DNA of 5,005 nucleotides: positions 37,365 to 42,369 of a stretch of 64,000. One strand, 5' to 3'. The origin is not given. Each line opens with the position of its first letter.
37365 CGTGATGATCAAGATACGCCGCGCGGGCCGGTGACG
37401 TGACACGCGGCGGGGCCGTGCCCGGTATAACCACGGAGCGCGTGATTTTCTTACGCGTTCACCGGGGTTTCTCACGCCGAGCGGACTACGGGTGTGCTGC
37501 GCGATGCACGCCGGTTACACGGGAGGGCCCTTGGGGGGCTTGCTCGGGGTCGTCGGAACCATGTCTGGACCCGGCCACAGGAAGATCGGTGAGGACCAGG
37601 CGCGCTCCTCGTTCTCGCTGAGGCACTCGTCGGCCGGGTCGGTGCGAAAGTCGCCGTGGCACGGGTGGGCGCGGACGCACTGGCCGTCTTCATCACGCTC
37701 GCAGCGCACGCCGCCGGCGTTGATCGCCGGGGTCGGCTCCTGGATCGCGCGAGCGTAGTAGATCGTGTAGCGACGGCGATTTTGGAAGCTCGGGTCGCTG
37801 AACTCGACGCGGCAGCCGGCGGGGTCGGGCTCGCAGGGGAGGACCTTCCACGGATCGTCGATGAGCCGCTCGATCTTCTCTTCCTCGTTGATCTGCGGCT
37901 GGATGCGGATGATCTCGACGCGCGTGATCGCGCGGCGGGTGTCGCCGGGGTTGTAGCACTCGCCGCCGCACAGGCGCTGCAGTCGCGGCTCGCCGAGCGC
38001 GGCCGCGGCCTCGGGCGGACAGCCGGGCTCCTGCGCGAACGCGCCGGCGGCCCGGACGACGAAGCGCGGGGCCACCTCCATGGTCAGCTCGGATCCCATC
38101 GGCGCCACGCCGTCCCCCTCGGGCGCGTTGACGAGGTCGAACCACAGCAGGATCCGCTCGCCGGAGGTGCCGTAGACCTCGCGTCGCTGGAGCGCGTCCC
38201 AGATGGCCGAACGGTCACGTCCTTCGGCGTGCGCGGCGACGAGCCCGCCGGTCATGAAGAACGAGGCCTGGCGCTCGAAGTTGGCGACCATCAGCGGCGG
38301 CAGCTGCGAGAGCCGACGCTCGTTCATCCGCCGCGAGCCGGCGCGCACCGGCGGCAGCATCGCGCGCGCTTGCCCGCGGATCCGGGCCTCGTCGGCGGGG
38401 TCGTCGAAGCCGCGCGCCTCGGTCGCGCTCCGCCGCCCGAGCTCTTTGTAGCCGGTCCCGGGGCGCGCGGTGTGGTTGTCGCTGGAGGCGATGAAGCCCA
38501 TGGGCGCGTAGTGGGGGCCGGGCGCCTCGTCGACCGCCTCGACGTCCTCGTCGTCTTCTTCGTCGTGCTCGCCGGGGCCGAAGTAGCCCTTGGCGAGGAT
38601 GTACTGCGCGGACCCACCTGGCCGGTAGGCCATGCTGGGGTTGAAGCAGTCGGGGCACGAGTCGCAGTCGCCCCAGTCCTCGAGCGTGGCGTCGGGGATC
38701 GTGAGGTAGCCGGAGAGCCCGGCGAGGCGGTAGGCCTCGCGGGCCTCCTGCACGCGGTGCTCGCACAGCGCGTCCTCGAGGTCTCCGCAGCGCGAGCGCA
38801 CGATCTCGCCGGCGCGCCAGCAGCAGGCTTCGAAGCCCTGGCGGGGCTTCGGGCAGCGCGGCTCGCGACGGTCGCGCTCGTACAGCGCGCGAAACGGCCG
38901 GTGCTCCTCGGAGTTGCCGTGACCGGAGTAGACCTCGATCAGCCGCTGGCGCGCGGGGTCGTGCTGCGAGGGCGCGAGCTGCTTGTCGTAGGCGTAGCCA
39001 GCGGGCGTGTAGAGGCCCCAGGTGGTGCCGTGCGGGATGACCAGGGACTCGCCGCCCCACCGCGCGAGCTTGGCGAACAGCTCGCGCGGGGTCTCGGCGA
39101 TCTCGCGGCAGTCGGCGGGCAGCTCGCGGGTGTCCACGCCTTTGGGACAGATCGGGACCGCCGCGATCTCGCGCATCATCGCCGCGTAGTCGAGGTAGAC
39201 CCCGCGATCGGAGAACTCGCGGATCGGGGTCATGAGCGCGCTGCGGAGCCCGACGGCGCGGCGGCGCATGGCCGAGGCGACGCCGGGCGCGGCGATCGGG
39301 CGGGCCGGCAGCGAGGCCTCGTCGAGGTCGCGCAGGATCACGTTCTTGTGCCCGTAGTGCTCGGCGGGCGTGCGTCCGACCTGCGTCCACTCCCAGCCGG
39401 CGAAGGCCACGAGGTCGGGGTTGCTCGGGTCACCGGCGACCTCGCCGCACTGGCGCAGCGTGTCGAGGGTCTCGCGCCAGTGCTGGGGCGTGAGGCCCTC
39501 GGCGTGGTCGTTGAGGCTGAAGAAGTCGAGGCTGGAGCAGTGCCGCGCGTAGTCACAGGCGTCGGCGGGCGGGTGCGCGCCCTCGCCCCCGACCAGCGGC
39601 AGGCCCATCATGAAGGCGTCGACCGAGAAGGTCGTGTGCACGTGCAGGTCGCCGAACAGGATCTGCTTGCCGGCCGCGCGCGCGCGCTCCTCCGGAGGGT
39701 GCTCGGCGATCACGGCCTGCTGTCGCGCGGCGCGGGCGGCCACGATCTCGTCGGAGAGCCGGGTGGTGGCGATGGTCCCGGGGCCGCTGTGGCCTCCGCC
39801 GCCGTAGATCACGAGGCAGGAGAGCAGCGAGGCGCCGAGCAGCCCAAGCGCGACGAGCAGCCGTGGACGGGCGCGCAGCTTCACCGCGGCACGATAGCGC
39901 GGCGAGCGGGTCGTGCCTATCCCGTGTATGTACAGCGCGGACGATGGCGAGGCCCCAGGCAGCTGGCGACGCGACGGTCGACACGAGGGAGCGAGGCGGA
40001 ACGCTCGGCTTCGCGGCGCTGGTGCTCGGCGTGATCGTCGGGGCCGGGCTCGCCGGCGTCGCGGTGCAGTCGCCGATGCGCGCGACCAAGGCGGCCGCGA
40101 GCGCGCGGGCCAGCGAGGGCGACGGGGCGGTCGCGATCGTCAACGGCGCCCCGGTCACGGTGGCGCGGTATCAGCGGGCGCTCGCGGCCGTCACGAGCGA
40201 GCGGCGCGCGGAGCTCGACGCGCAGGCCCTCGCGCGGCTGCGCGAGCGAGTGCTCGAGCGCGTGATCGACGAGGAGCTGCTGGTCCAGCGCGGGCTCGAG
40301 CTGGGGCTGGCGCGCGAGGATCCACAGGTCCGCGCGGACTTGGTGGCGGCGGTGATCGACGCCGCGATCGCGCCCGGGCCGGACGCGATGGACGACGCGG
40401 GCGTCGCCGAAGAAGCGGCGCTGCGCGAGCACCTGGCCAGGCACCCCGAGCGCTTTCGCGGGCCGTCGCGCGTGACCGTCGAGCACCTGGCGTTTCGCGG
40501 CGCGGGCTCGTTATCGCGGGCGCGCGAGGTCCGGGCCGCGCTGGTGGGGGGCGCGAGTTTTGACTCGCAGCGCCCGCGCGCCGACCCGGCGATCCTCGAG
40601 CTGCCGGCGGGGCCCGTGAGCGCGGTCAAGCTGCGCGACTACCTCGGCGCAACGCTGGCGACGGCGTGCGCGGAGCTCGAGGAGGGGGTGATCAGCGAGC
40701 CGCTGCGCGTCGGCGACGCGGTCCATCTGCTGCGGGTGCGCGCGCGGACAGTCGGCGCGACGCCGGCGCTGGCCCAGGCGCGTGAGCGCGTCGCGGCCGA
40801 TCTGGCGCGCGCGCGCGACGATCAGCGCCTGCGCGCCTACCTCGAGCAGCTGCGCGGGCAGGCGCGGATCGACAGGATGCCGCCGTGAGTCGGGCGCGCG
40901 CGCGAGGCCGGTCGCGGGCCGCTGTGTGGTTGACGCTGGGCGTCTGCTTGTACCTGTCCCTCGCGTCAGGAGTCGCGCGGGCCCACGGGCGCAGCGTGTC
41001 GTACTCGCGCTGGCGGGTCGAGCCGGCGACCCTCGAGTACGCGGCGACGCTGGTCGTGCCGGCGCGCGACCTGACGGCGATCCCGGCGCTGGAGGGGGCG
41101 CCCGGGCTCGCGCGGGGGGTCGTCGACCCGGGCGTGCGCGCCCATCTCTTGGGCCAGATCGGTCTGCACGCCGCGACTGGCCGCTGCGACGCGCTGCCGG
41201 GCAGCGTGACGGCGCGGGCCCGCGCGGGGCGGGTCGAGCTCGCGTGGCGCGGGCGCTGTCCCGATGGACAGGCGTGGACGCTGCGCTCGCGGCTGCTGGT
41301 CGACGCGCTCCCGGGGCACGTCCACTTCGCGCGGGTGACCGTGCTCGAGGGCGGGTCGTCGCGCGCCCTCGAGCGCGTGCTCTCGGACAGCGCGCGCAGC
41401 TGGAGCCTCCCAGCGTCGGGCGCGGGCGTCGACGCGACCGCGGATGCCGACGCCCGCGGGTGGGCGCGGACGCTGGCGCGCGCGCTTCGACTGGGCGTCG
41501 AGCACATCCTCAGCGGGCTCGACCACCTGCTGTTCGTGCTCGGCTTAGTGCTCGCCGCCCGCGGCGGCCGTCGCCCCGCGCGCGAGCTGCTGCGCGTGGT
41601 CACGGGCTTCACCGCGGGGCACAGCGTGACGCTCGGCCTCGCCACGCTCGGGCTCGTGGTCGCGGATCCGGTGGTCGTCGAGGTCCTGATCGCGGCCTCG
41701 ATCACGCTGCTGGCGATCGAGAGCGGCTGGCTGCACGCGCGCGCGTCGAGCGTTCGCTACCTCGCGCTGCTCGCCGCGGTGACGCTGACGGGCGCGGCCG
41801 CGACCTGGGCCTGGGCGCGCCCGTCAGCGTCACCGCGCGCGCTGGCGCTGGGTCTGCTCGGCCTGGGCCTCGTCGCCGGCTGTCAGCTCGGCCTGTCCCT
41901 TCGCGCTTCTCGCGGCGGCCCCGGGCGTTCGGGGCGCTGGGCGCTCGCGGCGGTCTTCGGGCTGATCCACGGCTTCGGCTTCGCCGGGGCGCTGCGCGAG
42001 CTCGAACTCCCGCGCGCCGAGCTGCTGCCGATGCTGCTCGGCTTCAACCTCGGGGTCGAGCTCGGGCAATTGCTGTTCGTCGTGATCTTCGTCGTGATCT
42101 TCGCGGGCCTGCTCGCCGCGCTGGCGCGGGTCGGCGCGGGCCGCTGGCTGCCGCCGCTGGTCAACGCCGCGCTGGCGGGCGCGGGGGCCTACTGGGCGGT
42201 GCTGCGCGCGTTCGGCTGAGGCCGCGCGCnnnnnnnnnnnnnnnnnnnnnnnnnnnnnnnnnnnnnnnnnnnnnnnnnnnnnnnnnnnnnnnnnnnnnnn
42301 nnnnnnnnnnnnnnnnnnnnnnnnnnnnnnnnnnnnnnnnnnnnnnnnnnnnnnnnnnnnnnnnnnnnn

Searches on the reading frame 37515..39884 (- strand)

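Call 7: search_protein_families(library=pfam, proteins=[window:37515-39884:-], max_evalue=0.00001)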
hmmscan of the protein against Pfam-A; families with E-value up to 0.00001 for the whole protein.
window:37515-39884:- (789 aa): 1 family
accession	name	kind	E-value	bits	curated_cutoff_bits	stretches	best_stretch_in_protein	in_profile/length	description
PF12228.14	DUF3604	-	5.6e-24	85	20.4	1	462-769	324-589/591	Protein of unknown function (DUF3604)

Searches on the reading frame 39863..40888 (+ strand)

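Call 7: search_protein_families(library=pfam, proteins=[window:39863-40888:+], max_evalue=0.00001)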
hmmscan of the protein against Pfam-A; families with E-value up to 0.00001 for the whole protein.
window:39863-40888:+ (341 aa): 3 families
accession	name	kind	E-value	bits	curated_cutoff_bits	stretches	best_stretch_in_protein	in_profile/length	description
PF13145.12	Rotamase_2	-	2.2e-12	48.3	27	1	184-308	3-121/121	PPIC-type PPIASE domain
PF13624.11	SurA_N_3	-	4.6e-09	36.7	27.2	1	52-161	15-118/162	SurA-like N-terminal domain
PF13623.11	SurA_N_2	-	1.5e-07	31.8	28.5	1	80-158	34-117/145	SurA-like N-terminal domain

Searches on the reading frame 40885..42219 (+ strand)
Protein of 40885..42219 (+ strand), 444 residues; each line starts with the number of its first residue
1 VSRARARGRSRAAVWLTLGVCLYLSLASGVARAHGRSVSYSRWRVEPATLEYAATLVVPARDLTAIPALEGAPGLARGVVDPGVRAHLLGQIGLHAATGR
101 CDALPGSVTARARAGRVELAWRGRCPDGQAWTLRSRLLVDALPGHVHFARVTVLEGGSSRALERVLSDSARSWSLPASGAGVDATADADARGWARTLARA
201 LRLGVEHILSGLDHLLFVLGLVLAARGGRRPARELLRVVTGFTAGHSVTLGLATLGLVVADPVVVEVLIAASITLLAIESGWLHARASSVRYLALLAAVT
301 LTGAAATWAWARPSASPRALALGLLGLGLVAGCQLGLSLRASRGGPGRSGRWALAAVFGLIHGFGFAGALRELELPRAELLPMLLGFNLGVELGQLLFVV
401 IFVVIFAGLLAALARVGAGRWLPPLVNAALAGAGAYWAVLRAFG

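Call 7: search_protein_families(library=pfam, proteins=[window:40885-42219:+], max_evalue=0.00001)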
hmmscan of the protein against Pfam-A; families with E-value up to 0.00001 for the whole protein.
window:40885-42219:+ (444 aa): 1 family
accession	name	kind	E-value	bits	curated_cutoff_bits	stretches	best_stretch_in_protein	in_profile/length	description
PF13795.12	HupE_UreJ_2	-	2.4e-39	135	24.5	2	201-281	2-80/156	HupE / UreJ protein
